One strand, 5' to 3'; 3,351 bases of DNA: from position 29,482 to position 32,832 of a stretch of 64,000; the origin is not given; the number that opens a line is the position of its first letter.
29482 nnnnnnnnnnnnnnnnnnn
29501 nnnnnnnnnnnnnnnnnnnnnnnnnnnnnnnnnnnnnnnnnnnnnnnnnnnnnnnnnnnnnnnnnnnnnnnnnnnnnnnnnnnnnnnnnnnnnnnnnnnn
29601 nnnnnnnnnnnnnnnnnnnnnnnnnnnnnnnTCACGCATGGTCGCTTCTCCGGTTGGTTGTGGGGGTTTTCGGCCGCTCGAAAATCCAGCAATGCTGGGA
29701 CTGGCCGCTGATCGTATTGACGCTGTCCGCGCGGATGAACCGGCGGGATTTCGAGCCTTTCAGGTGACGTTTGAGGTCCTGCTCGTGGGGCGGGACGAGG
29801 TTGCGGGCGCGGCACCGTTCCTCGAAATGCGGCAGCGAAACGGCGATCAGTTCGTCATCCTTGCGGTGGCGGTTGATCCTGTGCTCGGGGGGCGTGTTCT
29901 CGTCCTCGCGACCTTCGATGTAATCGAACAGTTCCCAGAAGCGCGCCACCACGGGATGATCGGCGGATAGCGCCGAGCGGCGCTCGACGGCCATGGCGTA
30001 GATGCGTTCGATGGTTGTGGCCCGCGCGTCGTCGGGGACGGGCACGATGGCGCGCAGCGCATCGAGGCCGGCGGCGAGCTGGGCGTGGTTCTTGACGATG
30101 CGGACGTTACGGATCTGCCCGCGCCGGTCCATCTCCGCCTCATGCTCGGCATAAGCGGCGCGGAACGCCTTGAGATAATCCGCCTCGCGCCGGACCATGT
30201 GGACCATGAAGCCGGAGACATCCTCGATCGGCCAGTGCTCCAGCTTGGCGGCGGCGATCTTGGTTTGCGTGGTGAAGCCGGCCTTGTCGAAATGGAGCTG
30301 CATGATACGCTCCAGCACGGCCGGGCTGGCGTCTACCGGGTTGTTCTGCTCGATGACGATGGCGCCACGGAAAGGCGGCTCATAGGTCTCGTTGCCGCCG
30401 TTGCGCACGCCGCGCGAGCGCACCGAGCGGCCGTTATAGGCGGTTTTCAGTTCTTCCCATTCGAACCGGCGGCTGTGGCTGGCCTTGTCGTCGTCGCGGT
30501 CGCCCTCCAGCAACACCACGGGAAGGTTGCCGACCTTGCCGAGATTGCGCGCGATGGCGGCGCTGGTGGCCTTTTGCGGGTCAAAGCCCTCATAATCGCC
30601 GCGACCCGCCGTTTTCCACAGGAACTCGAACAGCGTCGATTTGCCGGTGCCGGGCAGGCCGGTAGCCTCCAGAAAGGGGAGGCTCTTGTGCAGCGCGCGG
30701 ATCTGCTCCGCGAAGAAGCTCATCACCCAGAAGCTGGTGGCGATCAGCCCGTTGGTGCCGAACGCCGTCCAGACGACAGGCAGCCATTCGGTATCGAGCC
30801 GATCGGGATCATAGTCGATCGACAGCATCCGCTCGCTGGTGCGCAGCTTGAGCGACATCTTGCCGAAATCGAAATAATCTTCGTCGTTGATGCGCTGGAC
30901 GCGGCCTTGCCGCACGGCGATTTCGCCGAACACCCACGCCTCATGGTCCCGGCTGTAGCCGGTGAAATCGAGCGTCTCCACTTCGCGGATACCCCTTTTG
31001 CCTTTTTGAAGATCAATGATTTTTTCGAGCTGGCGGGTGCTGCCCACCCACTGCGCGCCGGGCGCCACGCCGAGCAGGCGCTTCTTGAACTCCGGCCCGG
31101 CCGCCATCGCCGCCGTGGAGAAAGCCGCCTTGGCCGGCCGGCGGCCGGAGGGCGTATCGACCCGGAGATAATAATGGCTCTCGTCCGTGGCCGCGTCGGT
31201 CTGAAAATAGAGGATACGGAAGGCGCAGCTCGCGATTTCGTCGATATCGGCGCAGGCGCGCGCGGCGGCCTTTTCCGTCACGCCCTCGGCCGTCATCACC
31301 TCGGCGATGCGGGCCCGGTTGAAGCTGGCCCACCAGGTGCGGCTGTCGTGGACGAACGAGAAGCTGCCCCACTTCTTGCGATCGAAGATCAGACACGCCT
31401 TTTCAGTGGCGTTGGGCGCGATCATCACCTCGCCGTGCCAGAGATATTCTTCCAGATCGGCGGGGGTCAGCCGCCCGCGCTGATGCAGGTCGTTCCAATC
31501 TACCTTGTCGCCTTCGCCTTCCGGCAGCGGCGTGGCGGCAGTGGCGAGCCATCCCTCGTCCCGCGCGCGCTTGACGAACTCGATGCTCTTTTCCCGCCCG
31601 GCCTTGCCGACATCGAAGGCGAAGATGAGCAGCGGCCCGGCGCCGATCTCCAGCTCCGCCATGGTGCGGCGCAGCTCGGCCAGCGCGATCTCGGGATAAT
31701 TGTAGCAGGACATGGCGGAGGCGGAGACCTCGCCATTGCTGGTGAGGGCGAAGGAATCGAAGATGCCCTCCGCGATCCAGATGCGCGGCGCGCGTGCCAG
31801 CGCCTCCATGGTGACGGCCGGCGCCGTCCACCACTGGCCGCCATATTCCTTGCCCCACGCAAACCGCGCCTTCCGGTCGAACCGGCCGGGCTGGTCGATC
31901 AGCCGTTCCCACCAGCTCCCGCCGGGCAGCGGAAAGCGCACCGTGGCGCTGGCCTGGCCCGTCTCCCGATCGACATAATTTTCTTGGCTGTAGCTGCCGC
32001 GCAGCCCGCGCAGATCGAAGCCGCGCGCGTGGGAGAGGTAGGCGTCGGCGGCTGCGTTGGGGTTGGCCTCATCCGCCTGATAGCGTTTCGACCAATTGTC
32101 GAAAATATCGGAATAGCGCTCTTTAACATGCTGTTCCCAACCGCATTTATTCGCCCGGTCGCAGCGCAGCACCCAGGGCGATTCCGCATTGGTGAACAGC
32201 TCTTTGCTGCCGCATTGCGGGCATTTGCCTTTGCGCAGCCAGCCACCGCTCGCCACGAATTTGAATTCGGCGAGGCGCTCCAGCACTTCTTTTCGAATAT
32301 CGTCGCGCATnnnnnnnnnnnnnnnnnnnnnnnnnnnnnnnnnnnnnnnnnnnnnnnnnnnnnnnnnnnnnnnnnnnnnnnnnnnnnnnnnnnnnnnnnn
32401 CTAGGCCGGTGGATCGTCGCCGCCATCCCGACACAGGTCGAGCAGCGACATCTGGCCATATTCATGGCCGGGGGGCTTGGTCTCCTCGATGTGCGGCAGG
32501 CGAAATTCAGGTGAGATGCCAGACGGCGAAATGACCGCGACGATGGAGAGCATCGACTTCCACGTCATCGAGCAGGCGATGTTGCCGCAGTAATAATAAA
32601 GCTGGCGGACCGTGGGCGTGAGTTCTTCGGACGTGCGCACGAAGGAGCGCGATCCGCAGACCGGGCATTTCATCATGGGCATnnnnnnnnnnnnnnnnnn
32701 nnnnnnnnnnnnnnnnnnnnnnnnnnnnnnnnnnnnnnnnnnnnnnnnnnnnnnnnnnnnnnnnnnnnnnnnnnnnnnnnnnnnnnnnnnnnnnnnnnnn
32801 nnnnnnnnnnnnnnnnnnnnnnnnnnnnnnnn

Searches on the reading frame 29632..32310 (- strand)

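Call 29: search_protein_families(library=pfam, proteins=[window:29632-32310:-], max_evalue=0.001)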
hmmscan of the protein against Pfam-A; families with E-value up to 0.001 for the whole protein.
window:29632-32310:- (892 aa): 0 families

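Call 94: search_protein_families(library=pfam, proteins=[window:29632-32310:-], max_evalue=0.01)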
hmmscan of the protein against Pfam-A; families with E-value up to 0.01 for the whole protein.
window:29632-32310:- (892 aa): 1 family
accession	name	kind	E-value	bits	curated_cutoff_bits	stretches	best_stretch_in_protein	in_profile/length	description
PF13155.12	Toprim_2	-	0.0082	16.9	22.1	0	178-275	1-87/88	Toprim-like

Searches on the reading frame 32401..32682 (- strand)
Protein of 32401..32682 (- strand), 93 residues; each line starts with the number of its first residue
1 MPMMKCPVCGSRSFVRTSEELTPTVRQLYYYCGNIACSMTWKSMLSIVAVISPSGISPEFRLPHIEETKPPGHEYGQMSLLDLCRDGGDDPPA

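Call 97: search_protein_families(library=pfam, proteins=[window:32401-32682:-], max_evalue=0.01)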
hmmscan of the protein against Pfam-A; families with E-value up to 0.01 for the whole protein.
window:32401-32682:- (93 aa): 3 families
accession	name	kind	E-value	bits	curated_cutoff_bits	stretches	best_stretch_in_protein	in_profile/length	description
PF04606.18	Ogr_Delta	-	5.9e-15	55.4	26.3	1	5-50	1-46/47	Ogr/Delta-like zinc finger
PF23451.1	Zn_ribbon_PaaD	-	0.0077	16.3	27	1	4-33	15-43/53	PaaD zinc beta ribbon domain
PF08271.17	Zn_Ribbon_TF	-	0.0077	16.2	29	1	4-19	1-16/43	TFIIB zinc-binding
